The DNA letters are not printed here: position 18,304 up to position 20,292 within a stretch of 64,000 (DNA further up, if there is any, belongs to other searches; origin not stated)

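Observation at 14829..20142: TerB-N/TerB-C + DUF2791-like ATPase + Lhr-like DEVH helicase operon: a Shango-type (Ter-associated) candidate anti-phage system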

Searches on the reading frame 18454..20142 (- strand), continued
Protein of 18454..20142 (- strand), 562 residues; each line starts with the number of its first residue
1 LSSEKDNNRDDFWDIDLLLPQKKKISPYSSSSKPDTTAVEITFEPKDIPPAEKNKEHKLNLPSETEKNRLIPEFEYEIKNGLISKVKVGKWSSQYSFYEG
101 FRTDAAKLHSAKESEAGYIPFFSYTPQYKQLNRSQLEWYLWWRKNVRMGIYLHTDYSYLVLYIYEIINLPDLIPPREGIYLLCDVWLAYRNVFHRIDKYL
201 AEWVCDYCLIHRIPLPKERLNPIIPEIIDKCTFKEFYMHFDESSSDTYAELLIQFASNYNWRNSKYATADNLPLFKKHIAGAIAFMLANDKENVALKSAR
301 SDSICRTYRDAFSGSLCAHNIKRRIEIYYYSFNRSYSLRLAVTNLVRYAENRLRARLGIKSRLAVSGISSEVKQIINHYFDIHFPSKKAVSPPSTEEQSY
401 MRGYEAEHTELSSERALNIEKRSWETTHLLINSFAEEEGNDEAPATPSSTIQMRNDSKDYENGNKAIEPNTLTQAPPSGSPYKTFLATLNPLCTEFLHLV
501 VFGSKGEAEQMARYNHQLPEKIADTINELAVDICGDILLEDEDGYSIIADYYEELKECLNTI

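Call 76: search_protein_families(library=phrogs, proteins=[window:18454-20142:-], max_evalue=0.001)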
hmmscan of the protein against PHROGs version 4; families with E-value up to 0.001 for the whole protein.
window:18454-20142:- (562 aa): 0 families

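Call 77: search_protein_families(library=pfam, proteins=[L024:5712-7745:+, L024:7819-8697:-, L024:8784-9701:+, L024:9878-11764:+, L024:14108-15415:+, L024:15497-17107:+, L024:17292-19376:+, L058:7852-9042:+, L058:6875-7795:+, L033:8303-9814:+], max_evalue=0.0001)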
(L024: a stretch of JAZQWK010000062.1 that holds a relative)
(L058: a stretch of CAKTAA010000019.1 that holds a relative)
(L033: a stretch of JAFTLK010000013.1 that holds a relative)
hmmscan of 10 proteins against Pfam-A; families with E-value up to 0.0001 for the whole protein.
L024:5712-7745:+ (677 aa): 4 families
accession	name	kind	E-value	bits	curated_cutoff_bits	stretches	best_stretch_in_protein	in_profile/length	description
PF14871.12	GHL6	-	2.7e-21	76.6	35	1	32-163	1-132/132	Hypothetical glycosyl hydrolase 6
PF01120.23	Alpha_L_fucos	-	9e-09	35.7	25.2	1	29-164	92-212/345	Alpha-L-fucosidase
PF08532.16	Glyco_hydro_42M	-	2.2e-07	31.1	25.8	1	395-455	37-98/207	Beta-galactosidase trimerisation domain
PF02638.21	GHL10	-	1.4e-06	28.1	27.9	1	34-168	22-168/311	Glycosyl hydrolase-like 10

L024:7819-8697:- (292 aa): 1 family
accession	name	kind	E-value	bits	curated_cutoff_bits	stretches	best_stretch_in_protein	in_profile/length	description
PF00722.28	Glyco_hydro_16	-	1.1e-15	57.9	22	1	117-242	29-138/175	Glycosyl hydrolases family 16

L024:8784-9701:+ (305 aa): 1 family
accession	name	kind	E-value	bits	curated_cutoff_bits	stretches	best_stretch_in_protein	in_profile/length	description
PF01261.30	AP_endonuc_2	-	1.1e-25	91.2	31.1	1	44-299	2-247/249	Xylose isomerase-like TIM barrel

L024:9878-11764:+ (628 aa): 2 families
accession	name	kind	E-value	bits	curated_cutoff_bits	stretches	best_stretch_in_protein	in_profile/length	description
PF13208.11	TerB_N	-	7.3e-22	78.6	25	1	131-267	23-151/207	TerB N-terminal domain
PF15615.11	TerB_C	-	1.6e-08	35.3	26.3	1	494-613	34-144/148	TerB-C domain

L024:14108-15415:+ (435 aa): 0 families

L024:15497-17107:+ (536 aa): 0 families

L024:17292-19376:+ (694 aa): 1 family
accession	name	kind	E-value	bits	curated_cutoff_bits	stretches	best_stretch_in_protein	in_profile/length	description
PF19773.5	DUF6259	-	2e-19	70.3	28.7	1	239-547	4-295/300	Domain of unknown function (DUF6259)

L058:7852-9042:+ (396 aa): 1 family
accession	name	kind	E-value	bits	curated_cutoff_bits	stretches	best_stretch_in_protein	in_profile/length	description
PF21694.2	DNA_pol3_delta_C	-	1.2e-18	67.7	27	1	275-393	2-120/121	DNA polymerase III delta subunit, C-terminal domain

L058:6875-7795:+ (306 aa): 2 families
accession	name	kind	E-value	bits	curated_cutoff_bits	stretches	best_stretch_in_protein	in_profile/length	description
PF03099.24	BPL_LplA_LipB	-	5.3e-19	68.9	21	1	66-190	4-133/133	Biotin/lipoate A/B protein ligase family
PF02237.23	BPL_C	-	1e-07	32.1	21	1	251-296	2-48/48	Biotin protein ligase C terminal domain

L033:8303-9814:+ (503 aa): 1 family
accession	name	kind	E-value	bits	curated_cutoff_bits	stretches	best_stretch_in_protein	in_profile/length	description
PF13416.11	SBP_bac_8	-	7.2e-08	33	27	1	114-400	8-233/279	Bacterial extracellular solute-binding protein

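Call 81: fold_search(model_id=the predicted structure, library=viral)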
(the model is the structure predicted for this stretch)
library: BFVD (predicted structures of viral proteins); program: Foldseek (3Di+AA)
matches with E <= 10: 191; with E <= 0.001: 0
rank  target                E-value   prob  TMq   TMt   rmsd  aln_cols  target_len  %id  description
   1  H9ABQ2                6.7e-02  0.95  0.10  0.33  12.3       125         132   16  ORF1 [Halogeometricum pleomorphic virus 1]
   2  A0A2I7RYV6            7.0e-02  0.14  0.09  0.08  26.9       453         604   12  (no name in the UniProt tables at hand)
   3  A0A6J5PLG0            9.4e-02  1.00  0.12  0.54   3.7        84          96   12  HTH lysR-type domain-containing protein [uncultured Caudovirales phage]
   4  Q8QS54                1.3e-01  0.10  0.07  0.10  29.2       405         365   11  Protein UL34 [Panine betaherpesvirus 2]
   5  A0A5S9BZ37            2.3e-01  0.25  0.11  0.19  24.5       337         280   10  RNA polymerase sigma factor [Tenacibaculum phage PTm1]
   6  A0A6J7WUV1            2.3e-01  0.13  0.08  0.10  21.3       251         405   14  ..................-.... domain-containing protein [uncultured Caudovirales phage]
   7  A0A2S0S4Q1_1          2.5e-01  0.05  0.08  0.04  30.0       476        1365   10  Polyprotein [Beult virus]
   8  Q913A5                3.1e-01  0.09  0.10  0.10  24.9       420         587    8  Nucleoprotein (Fragment) [Zaire ebolavirus]
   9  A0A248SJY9            3.7e-01  0.07  0.09  0.12  28.0       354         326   12  (no name in the UniProt tables at hand)
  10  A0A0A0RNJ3            5.0e-01  0.25  0.09  0.19  27.6       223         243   13  RNA polymerase sigma factor [Bacillus phage Pascal]
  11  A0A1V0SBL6            5.2e-01  0.23  0.16  0.25  19.9       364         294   10  Gamma-soluble NSF attachment protein [Catovirus CTV1]
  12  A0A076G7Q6            5.2e-01  0.20  0.08  0.18  26.4       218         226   13  RNA polymerase sigma factor [Bacillus phage Bobb]
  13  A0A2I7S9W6            5.2e-01  0.15  0.08  0.17  29.4       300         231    9  (no name in the UniProt tables at hand)
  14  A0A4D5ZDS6            5.8e-01  0.10  0.10  0.10  26.9       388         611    9  Uncharacterized protein [Burkholderia phage BcepSaruman]
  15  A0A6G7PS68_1          5.8e-01  0.03  0.08  0.06  24.9       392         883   10  RNA-directed RNA polymerase L (Fragment) [Santiago bunya-like virus]
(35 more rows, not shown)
